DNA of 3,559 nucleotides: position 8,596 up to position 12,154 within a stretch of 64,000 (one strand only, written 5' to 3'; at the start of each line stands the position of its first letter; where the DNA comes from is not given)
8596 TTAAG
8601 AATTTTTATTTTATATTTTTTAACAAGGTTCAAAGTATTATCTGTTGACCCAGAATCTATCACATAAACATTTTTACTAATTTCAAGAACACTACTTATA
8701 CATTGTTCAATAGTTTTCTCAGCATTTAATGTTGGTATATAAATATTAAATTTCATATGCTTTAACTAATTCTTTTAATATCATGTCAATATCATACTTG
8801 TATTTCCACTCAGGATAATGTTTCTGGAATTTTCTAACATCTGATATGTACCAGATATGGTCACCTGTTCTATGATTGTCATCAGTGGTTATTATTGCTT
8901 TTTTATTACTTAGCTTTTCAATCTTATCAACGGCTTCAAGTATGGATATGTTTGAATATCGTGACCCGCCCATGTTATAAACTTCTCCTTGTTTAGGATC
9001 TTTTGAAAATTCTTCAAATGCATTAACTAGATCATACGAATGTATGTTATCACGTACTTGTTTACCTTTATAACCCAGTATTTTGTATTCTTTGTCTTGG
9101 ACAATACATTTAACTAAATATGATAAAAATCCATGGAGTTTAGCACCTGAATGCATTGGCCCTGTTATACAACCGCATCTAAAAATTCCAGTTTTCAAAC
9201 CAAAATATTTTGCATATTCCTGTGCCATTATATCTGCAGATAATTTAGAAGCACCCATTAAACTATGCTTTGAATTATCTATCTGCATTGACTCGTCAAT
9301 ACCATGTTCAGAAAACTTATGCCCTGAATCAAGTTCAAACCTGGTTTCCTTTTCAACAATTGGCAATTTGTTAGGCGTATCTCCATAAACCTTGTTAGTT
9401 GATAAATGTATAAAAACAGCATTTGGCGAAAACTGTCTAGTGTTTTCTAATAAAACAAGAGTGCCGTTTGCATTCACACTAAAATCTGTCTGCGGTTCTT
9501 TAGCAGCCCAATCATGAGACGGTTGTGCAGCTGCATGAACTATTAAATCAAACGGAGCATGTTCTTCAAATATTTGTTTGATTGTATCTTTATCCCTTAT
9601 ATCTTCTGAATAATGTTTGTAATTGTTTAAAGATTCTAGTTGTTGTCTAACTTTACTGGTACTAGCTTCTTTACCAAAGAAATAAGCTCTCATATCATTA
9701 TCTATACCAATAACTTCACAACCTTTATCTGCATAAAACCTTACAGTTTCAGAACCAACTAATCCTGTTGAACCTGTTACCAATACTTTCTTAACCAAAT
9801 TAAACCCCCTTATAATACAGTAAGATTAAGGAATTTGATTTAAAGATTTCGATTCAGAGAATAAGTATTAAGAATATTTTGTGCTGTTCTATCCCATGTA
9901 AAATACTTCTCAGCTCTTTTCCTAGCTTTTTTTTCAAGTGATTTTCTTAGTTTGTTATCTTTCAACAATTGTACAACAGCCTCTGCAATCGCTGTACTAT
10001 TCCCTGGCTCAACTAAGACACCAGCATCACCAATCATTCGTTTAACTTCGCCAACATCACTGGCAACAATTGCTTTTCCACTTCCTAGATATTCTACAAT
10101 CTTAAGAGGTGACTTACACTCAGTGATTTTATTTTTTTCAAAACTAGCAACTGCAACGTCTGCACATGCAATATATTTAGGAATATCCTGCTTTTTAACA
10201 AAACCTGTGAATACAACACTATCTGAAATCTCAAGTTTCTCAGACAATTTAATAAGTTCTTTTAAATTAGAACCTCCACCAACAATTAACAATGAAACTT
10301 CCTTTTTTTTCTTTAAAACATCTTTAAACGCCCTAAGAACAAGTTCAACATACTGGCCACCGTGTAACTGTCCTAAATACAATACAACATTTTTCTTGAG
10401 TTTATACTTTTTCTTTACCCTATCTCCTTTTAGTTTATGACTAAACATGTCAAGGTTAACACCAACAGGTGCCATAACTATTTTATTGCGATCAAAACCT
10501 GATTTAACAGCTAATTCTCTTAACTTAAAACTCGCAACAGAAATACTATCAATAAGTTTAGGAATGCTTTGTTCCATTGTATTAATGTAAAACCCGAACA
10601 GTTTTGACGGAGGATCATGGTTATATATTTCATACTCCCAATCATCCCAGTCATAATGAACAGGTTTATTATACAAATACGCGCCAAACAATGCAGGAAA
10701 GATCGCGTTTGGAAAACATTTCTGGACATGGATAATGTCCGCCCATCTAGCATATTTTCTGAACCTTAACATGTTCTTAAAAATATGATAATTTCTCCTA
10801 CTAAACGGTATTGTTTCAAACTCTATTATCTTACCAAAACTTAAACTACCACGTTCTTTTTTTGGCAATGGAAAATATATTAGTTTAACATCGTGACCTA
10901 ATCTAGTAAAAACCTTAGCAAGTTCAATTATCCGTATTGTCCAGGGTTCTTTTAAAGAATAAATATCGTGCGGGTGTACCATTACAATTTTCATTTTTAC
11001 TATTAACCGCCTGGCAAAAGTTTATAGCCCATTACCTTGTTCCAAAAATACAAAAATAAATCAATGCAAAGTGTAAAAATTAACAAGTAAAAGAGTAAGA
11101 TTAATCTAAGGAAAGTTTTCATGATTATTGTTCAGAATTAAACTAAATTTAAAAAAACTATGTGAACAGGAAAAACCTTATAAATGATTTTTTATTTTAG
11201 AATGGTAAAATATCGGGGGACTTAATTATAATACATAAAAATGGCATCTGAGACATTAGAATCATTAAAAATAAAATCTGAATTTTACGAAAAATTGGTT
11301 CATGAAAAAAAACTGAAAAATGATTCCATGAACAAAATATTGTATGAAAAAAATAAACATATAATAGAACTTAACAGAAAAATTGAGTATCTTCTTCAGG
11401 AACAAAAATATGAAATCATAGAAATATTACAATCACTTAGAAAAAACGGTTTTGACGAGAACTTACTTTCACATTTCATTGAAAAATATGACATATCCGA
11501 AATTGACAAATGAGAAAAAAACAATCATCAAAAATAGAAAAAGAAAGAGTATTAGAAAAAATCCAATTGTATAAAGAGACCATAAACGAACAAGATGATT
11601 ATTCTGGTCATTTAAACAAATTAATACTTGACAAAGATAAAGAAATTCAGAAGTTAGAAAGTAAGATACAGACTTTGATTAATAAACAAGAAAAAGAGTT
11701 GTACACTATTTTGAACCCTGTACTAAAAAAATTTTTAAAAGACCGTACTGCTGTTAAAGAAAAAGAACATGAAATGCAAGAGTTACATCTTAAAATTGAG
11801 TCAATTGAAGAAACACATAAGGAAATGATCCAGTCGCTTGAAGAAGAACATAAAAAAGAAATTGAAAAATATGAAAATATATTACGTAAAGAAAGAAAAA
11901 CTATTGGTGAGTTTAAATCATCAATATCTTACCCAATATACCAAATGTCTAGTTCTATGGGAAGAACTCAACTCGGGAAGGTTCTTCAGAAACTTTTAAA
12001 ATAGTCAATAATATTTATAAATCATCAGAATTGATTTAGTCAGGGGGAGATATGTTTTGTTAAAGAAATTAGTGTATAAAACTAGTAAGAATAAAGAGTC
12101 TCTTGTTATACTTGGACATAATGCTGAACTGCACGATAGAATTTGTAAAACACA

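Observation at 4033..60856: Seven membrane-anchored TPR proteins share a conserved C-terminal CPY-x-GLG module with a near-invariant cysteine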

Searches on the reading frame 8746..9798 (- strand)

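Call 8: search_protein_families(library=pfam, proteins=[window:8746-9798:-], max_evalue=0.001)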
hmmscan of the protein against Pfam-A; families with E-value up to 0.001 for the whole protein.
window:8746-9798:- (350 aa): 7 families
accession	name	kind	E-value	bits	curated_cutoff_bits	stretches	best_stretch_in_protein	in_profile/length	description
PF01370.27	Epimerase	-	4.9e-37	128.1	20.9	1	5-277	1-240/240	NAD dependent epimerase/dehydratase family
PF16363.11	GDP_Man_Dehyd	-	1.7e-31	110.4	27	1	6-343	1-331/332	GDP-mannose 4,6 dehydratase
PF04321.23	RmlD_sub_bind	-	6.1e-14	52.2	27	1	4-141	2-108/287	RmlD substrate binding domain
PF02719.21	Polysacc_synt_2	-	8e-10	38.8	20.2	1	5-137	1-131/293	Polysaccharide biosynthesis protein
PF07993.18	NAD_binding_4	-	4.8e-09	36.2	20.1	1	82-239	88-236/258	Male sterility protein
PF01073.25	3Beta_HSD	-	3.6e-07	29.9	22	1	6-152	1-134/280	3-beta hydroxysteroid dehydrogenase/isomerase family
PF00106.31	adh_short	-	9.9e-05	22.3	26.6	1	3-117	1-116/195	short chain dehydrogenase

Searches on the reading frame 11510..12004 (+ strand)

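Call 8: search_protein_families(library=pfam, proteins=[window:11510-12004:+], max_evalue=0.001)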
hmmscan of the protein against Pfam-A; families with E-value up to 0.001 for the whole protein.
window:11510-12004:+ (164 aa): 0 families

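Call 26: search_protein_families(library=pfam, proteins=[window:11510-12004:+], max_evalue=1)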
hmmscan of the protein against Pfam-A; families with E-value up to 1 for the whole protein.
window:11510-12004:+ (164 aa): 9 families
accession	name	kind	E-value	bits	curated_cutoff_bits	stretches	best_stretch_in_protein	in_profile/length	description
PF08702.15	Fib_alpha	-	0.068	13.8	29.9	1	13-59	84-131/143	Fibrinogen alpha/beta chain family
PF04513.17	Baculo_PEP_C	-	0.073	13.6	38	1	12-120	19-125/140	Baculovirus polyhedron envelope protein, PEP, C terminus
PF15508.11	NAAA-beta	-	0.21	12.5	27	1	36-77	19-61/63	beta subunit of N-acylethanolamine-hydrolyzing acid amidase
PF02724.19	CDC45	-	0.4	9.3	34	1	81-154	195-245/624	CDC45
PF12717.13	Cnd1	-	0.55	10.7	26.4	1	19-88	47-118/162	non-SMC mitotic condensation complex subunit 1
PF03938.19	OmpH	-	0.63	10.7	32.4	0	12-121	8-107/141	Outer membrane protein (OmpH-like)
PF25600.1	TRIM_CC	-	0.66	10.3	30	1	80-137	21-78/142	TRIM protein coiled-coil region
PF09058.15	L27_1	-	0.77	10.1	29.7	0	41-75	2-36/59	L27_1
PF20889.2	TsiV3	-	0.82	10.2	28.4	0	33-85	2-50/90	Antitoxin TsiV3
